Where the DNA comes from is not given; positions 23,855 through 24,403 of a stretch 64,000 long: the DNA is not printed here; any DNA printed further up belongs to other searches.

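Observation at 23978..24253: Perfect LexA box controlling the only plus-strand gene of the early region: candidate SOS-inducible antirepressor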

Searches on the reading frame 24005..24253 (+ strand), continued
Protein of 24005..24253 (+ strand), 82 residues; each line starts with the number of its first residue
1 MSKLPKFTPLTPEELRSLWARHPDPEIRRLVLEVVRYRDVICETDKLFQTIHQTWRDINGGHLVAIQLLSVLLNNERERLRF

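Call 77: predict_structure(alignment_id=A2)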
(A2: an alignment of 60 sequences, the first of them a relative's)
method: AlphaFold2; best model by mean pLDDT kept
length: 82 residues; sequences in the alignment: 60
mean_pLDDT: 89.9   pTM: 0.69
mean pLDDT of the five models: 89.9, 88.4, 88.2, 87.8, 87.2
residues with pLDDT >= 90: 52; 70-90: 25; 50-70: 5; < 50: 0
segments of 3 or more residues with pLDDT < 50: none
pLDDT, mean of each block of 10 residues (from residue 1): 88 97 97 96 92 80 81 90 78
secondary structure, 60 per line:
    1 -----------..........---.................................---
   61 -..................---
elements in order: H12-21 H25-57 H62-79
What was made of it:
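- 24005..24253 (+): 82-aa gene of an unannotated three-helix protein family (stop codon included). AF2 model pLDDT 89.9, pTM 0.69, helices 12-21, 25-57 and 62-79 (call 77).
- On DinI / Tum-C / ImpC family (Pfam DinI): The model is all-helical (call 77).
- Closest known: DinI, ImpC and PsiB-type SOS modulators carried by prophages and plasmids. Different: The all-helical fold (call 77) differs from the alpha/beta fold of DinI.
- Tried and rejected: It was superseded by the 60-sequence model (call 77).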

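Call 82: fold_search(model_id=the predicted structure, library=pdb)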
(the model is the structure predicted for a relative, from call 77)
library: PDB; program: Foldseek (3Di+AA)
matches with E <= 10: 13; with E <= 0.001: 0
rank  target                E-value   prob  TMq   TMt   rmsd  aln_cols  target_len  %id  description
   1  3qo8                  3.0e+00  0.16  0.40  0.10   7.2        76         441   13  Crystal Structure of seryl-tRNA synthetase from Candida albicans (released 2011-08-03)
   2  8axk_Q                3.6e+00  0.08  0.25  0.25  12.4        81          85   12  Type 3 secretion system export apparatus core, inner rod and needle of Shigella flexneri (released 2023-03-01)
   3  3qo7                  5.0e+00  0.12  0.41  0.11   6.9        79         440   13  Crystal structure of the seryl-tRNA synthetase from Candida albicans (released 2011-08-03)
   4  8jut_C                5.3e+00  0.23  0.55  0.27   7.5        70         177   13  rat megalin RAP complex (released 2024-06-19)
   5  6t5a_A                5.7e+00  0.14  0.50  0.44  11.0        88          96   10  Crystal structure of herpes simplex virus 1 pUL7:pUL51 complex (released 2020-05-20)
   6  8axk_R                5.7e+00  0.13  0.32  0.31   5.2        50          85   16  Type 3 secretion system export apparatus core, inner rod and needle of Shigella flexneri (released 2023-03-01)
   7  9e6q_AX               6.1e+00  0.06  0.28  0.33  10.5        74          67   23  Cryo-EM structure of the Pyrobaculum calidifontis 50S ribosomal subunit in complex with Dri (released 2024-11-20)
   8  6h9x                  6.9e+00  0.04  0.30  0.07  10.2        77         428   26  Klebsiella pneumoniae Seryl-tRNA Synthetase in Complex with the Intermediate Analog 5'-O-(N-(L-Seryl)-Sulfamoyl)Adenosin (released 2019-05-15)
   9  2js5_MODEL_1_A        7.9e+00  0.06  0.31  0.33   7.8        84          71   11  NMR Structure of protein Q60C73_METCA. Northeast Structural Genomics Consortium target McR1 (released 2007-07-31)
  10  2fcw_A                9.0e+00  0.16  0.56  0.45   8.3        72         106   11  Structure of a Complex Between the Pair of the LDL Receptor Ligand-Binding Modules 3-4 and the Receptor Associated Pro (released 2006-05-16)
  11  1zxj_B                9.0e+00  0.03  0.22  0.13  11.3        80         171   10  Crystal structure of the hypthetical Mycoplasma protein, MPN555 (released 2005-07-26)
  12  8a1g_D                9.6e+00  0.12  0.52  0.25  10.3        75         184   17  Structure of the SNX1-SNX5 complex (released 2023-06-14)
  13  5xlv_A                9.6e+00  0.08  0.34  0.10   8.6        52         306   19  Mycobacterium tuberculosis Pantothenate kinase mutant F254A (released 2018-05-16)

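Call 90: search_protein_families(library=padloc, proteins=[window:24005-24253:+], max_evalue=0.01)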
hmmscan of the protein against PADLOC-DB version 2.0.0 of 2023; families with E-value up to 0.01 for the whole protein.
window:24005-24253:+ (82 aa): 0 families

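Call 95: get_annotated_region(hit=H80, flank=3500)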
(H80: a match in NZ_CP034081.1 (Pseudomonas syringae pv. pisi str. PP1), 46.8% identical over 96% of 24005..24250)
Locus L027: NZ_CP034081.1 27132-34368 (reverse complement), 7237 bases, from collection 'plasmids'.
description: Pseudomonas syringae pv. pisi str. PP1 plasmid pPP1-3, complete sequence
organism: Pseudomonas syringae pv. pisi str. PP1 (NCBI taxid 1357292)
taxonomy: Bacteria; Pseudomonadota; Gammaproteobacteria; Pseudomonadales; Pseudomonadaceae; Pseudomonas; Pseudomonas syringae; Pseudomonas syringae pv. pisi str. PP1
host: -; source: Pisum sativum; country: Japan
typing (MOB-suite, as given by PLSDB): mobilizable; relaxase MOBC
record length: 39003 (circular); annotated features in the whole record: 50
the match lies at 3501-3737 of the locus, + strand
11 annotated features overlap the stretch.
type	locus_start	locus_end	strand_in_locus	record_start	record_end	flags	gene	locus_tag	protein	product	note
CDS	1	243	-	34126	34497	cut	-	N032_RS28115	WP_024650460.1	hypothetical protein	-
CDS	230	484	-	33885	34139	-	-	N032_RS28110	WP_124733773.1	hypothetical protein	-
CDS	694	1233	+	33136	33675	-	-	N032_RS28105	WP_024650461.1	single-stranded DNA-binding protein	-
CDS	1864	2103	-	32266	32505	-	-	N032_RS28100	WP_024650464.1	hypothetical protein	-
CDS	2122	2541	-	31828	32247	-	-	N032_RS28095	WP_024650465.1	hypothetical protein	-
CDS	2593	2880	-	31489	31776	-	-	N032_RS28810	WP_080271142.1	hypothetical protein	-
CDS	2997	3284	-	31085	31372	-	-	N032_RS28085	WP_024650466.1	hypothetical protein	-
CDS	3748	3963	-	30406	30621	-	-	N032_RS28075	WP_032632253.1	hypothetical protein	-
CDS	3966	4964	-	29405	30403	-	-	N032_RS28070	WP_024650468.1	DNA-binding protein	-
CDS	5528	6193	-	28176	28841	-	-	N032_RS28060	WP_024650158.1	hypothetical protein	-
CDS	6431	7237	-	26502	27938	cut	-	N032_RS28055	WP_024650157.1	replication initiation protein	-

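Call 96: get_annotated_region(hit=H86, flank=3500)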
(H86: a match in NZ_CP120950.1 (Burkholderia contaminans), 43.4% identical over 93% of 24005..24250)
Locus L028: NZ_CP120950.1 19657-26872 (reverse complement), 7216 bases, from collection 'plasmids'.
description: Burkholderia contaminans strain 5080 plasmid pBCO-1, complete sequence
organism: Burkholderia contaminans (NCBI taxid 488447)
taxonomy: Bacteria; Pseudomonadota; Betaproteobacteria; Burkholderiales; Burkholderiaceae; Burkholderia; Burkholderia contaminans
host: -; source: Homo sapiens,Whole organism; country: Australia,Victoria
typing (MOB-suite, as given by PLSDB): mobilizable; relaxase MOBF
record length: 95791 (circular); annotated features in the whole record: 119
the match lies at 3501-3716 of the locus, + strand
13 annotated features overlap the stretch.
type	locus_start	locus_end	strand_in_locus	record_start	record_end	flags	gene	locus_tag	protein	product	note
CDS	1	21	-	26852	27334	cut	-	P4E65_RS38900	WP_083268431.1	hypothetical protein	-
CDS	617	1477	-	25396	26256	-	-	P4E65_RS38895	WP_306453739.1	DUF4942 domain-containing protein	-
CDS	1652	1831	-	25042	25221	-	-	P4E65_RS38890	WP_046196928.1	hypothetical protein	-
CDS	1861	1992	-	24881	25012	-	-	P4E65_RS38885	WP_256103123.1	hypothetical protein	-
CDS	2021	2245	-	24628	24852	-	-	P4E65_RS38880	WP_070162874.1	hypothetical protein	-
CDS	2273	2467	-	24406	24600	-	-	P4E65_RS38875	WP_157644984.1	hypothetical protein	-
CDS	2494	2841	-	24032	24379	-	-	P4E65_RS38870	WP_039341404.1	hypothetical protein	-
CDS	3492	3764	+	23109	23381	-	-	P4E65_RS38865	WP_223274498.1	hypothetical protein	-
CDS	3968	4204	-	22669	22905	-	-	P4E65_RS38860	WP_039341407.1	hypothetical protein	-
CDS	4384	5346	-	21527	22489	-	-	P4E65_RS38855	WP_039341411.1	hypothetical protein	-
CDS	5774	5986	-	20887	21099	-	-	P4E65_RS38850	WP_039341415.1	hypothetical protein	-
CDS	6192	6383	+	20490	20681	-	-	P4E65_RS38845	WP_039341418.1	helix-turn-helix domain-containing protein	-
CDS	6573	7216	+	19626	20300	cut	-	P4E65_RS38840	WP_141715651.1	hypothetical protein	-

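Call 97: get_annotated_region(hit=H90, flank=3500)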
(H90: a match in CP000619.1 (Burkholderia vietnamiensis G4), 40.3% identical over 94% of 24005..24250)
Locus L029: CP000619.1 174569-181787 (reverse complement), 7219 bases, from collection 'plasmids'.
description: Burkholderia vietnamiensis G4 plasmid pBVIE03, complete sequence
organism: Burkholderia vietnamiensis G4 (NCBI taxid 269482)
taxonomy: Bacteria; Pseudomonadota; Betaproteobacteria; Burkholderiales; Burkholderiaceae; Burkholderia; Burkholderia vietnamiensis; Burkholderia vietnamiensis G4
host: -; source: -; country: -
typing (MOB-suite, as given by PLSDB): non-mobilizable; replicon rep_cluster_460
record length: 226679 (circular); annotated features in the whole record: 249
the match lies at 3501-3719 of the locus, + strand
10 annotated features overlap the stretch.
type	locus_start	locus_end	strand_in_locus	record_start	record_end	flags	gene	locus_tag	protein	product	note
CDS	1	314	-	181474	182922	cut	-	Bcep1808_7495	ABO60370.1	hypothetical protein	-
CDS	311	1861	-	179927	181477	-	-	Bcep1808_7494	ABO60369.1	hypothetical protein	-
CDS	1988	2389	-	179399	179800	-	-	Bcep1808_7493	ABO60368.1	conserved hypothetical protein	-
CDS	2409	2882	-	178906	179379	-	-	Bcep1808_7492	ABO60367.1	hypothetical protein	-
CDS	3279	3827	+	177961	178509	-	-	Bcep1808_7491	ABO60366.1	hypothetical protein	-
CDS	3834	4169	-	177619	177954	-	-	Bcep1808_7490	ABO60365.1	hypothetical protein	-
CDS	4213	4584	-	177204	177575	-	-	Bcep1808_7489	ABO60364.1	conserved hypothetical protein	-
CDS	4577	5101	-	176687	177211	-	-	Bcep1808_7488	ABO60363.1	hypothetical protein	-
CDS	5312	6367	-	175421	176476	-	-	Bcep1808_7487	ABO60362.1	hypothetical protein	-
CDS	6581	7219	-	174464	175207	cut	-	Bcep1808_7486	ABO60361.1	conserved hypothetical protein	-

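Call 98: get_annotated_region(hit=H36, flank=3500)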
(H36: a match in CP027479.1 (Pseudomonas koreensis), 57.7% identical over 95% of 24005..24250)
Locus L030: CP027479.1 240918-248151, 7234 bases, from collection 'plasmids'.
description: Pseudomonas koreensis strain P19E3 plasmid p2, complete sequence
organism: Pseudomonas koreensis (NCBI taxid 198620)
taxonomy: Bacteria; Pseudomonadota; Gammaproteobacteria; Pseudomonadales; Pseudomonadaceae; Pseudomonas; Pseudomonas koreensis
host: -; source: Cultured bacterium isolated from environment,Origanum marjorana; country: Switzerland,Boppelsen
typing (MOB-suite, as given by PLSDB): non-mobilizable; replicon rep_cluster_2169
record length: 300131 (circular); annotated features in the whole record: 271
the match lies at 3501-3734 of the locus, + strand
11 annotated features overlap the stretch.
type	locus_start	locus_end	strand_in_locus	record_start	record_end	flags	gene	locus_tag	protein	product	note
CDS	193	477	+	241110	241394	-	-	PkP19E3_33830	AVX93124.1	hypothetical protein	-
CDS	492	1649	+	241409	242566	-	-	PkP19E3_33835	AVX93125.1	hypothetical protein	-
CDS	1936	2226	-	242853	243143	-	-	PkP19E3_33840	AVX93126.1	hypothetical protein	-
CDS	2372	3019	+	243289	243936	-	-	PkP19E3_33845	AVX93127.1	hypothetical protein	-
CDS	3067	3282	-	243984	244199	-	-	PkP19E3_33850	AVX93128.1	hypothetical protein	-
CDS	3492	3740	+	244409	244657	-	-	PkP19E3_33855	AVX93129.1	hypothetical protein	-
CDS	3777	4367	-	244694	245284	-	-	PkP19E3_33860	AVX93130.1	hypothetical protein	-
CDS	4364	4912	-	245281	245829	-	-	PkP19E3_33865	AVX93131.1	hypothetical protein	-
CDS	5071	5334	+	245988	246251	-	-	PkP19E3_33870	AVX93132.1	hypothetical protein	-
CDS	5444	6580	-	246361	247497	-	-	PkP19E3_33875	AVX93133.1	hypothetical protein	-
CDS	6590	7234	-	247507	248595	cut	-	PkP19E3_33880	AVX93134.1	hypothetical protein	-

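Call 99: get_annotated_region(hit=H84, flank=3500)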
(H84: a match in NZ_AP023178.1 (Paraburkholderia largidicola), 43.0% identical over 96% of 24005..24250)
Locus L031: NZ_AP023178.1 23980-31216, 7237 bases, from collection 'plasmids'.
description: Paraburkholderia sp. PGU16 plasmid PPGU16_p3, complete sequence
organism: Paraburkholderia largidicola (NCBI taxid 2735433)
taxonomy: Bacteria; Pseudomonadota; Betaproteobacteria; Burkholderiales; Burkholderiaceae; Paraburkholderia; Paraburkholderia largidicola
host: -; source: Physopelta gutta; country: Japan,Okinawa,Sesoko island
typing (MOB-suite, as given by PLSDB): non-mobilizable
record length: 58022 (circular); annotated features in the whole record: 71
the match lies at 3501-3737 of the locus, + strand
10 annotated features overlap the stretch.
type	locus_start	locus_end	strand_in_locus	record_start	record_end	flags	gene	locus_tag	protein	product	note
CDS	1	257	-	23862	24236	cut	-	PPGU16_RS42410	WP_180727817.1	hypothetical protein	-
CDS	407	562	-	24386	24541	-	-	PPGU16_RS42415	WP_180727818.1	hypothetical protein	-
CDS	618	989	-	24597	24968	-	-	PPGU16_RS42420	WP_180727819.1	hypothetical protein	-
CDS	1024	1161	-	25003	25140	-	-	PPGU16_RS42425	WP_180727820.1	hypothetical protein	-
CDS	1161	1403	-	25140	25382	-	-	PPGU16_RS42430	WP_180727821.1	hypothetical protein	-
CDS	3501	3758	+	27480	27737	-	-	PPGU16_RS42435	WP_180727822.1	hypothetical protein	-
CDS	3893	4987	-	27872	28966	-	-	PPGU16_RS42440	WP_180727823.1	replication protein RepA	-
CDS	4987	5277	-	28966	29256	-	-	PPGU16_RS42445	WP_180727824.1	TrfB-related DNA-binding protein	-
CDS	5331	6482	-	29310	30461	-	-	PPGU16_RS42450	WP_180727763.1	ParB/RepB/Spo0J family partition protein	GO:0007059 - chromosome segregation [Evidence IEA]; GO:0000910 - cytokinesis [Evidence IEA]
CDS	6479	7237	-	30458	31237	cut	-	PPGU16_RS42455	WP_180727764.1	ParA family protein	-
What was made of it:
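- In L031 the cassette converges on repA-trfB-parB-parA (call 99).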

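Call 100: get_annotated_region(hit=H43, flank=3500)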
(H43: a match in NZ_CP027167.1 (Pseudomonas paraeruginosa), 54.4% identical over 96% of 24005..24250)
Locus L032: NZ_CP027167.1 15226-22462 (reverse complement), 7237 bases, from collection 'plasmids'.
description: Pseudomonas paraeruginosa strain AR_0356 plasmid unnamed3, complete sequence
organism: Pseudomonas paraeruginosa (NCBI taxid 2994495)
taxonomy: Bacteria; Pseudomonadota; Gammaproteobacteria; Pseudomonadales; Pseudomonadaceae; Pseudomonas; Pseudomonas paraeruginosa
host: -; source: -; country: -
typing (MOB-suite, as given by PLSDB): conjugative; replicon IncP; relaxase MOBH; mating-pair formation MPF_F
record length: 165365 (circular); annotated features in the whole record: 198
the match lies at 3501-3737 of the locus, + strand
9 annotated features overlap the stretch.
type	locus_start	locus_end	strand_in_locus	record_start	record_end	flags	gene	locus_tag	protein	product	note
CDS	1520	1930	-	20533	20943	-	-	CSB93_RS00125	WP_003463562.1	putative toxin-antitoxin system toxin component, PIN family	-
CDS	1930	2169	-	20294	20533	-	-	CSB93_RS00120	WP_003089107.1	ribbon-helix-helix domain-containing protein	-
CDS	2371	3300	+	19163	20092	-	-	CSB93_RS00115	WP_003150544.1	recombinase family protein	GO:0006310 - DNA recombination [Evidence IEA]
CDS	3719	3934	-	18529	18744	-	-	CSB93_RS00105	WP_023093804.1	hypothetical protein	-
CDS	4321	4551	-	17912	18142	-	-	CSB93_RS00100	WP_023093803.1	hypothetical protein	-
CDS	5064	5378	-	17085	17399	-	-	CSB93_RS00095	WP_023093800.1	hypothetical protein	-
CDS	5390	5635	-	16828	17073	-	-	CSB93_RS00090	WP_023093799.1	hypothetical protein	-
CDS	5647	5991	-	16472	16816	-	-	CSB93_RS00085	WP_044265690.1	hypothetical protein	-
CDS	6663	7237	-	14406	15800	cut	xseA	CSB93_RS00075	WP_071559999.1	exodeoxyribonuclease VII large subunit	GO:0006308 - DNA catabolic process [Evidence IEA]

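Call 107: search_dna_similar(query=P0061, collection=phages, mode=protein, max_evalue=0.01, max_rows=20)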
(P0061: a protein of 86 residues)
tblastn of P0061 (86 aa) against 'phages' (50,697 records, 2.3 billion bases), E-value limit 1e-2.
No match.

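Call 108: search_dna_similar(query=P0037, collection=phages, mode=protein, max_evalue=0.01, max_rows=20)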
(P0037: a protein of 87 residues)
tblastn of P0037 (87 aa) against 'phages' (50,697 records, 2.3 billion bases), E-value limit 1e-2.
Records with a match: 4; places in all: 4; records where one place covers at least 80% of the query: 4.
Best place of each record, by identity: <60% 4.
By first word of the organism name: Burkholderia 4.
By host as written in the record: Burkholderia cenocepacia 2; Burkholderia pyrrocinia strain LMG 21824 2.
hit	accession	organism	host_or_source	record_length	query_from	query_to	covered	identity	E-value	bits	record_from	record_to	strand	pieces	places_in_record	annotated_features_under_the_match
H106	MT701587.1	Burkholderia phage Magia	Burkholderia cenocepacia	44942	5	78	85%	38.2%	2e-4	44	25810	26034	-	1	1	hypothetical protein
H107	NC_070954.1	Burkholderia phage Magia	Burkholderia cenocepacia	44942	5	78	85%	38.2%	2e-4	44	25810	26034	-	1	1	hypothetical protein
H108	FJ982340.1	Burkholderia phage KS9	Burkholderia pyrrocinia strain LMG 21824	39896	1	85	98%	32.2%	3e-3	40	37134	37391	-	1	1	hypothetical protein gp27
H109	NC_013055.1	Burkholderia phage KS9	Burkholderia pyrrocinia strain LMG 21824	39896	1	85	98%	32.2%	3e-3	40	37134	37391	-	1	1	hypothetical protein gp27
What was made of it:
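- Tried and rejected: Only the more divergent P0037 found KS9 and Magia (call 108).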

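Call 109: get_annotated_region(hit=H109, flank=5000)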
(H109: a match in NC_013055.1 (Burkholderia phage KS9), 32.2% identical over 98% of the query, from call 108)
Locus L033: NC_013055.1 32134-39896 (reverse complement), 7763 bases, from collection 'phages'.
description: Burkholderia phage KS9, complete genome.
organism: Burkholderia phage KS9 (NCBI taxid 335797)
taxonomy: Viruses; Duplodnaviria; Heunggongvirae; Uroviricota; Caudoviricetes; Stanholtvirus
host: Burkholderia pyrrocinia strain LMG 21824; source: -; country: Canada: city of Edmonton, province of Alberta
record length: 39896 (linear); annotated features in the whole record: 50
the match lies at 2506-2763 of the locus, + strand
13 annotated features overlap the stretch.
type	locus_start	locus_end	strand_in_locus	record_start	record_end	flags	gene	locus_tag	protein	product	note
CDS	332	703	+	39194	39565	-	-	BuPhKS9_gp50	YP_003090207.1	hypothetical protein gp30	similar to Prochlorococcus marinus subsp. marinus str. CCMP1375 ribonuclease G/E (NP_876048.1)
CDS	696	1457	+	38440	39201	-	-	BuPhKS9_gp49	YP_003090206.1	TIGR02391 family protein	similar to Streptomyces coelicolor A3(2) hypothetical protein SCP1.182 (NP_639763.1)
CDS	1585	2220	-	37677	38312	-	-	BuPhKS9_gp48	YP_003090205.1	SOS response-associated peptidase family protein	similar to Burkholderia cenocepacia PC184 BCPG_00033 (YP_002091348.1), phi1026b gp32 (NP_945063.1), and phiE125 gp33 ...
CDS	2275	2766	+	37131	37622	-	-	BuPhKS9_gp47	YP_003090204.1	hypothetical protein gp27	similar to Burkholderia cenocepacia PC184 BCPG_00032 (YP_002091347.1)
CDS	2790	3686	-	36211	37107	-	-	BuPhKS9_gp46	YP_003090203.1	hypothetical protein gp26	similar to Burkholderia cenocepacia PC184 BCPG_00031 (YP_002091346.1), phi1026b gp27 (NP_945058.1), and phiE125 gp28 ...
CDS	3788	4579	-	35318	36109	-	-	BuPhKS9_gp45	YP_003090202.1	DNA methyltransferase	similar to phi1026b gp26 (NP_945057.1) and phiE125 gp27 (NP_536383.1)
CDS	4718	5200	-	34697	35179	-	-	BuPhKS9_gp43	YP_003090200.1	Rz-like spanin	similar to Burkholderia cenocepacia PC184 BCPG_00030 (YP_002091345.1)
CDS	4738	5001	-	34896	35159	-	-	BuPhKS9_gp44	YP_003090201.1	Rz-like spanin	similar to Burkholderia cenocepacia PC184 BCPG_00030 (YP_002091345.1)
CDS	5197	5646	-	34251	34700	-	-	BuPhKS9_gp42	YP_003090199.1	endolysin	similar to Burkholderia cenocepacia PC184 BCPG_00029 (YP_002091344.1)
CDS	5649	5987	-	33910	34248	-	-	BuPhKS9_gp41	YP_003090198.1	holin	similar to Burkholderia cenocepacia PC184 BCPG_00028 (YP_002091343.1)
CDS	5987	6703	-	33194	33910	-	-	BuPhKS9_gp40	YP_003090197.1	hypothetical protein gp21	similar to phi1026b gp22 (NP_945052.1) and phiE125 gp23 (NP_536379.1)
CDS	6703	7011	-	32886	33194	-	-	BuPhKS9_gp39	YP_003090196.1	hypothetical protein gp20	similar to phi1026b gp21 (NP_945051.1) and phiE125 gp22 (NP_536378.1)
CDS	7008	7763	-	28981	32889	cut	-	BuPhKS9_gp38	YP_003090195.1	tail protein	similar to Burkholderia cenocepacia PC184 BCPG_00027 (YP_002091342.1), phi1026b gp20 (NP_945050.1), and phiE125 gp21 ...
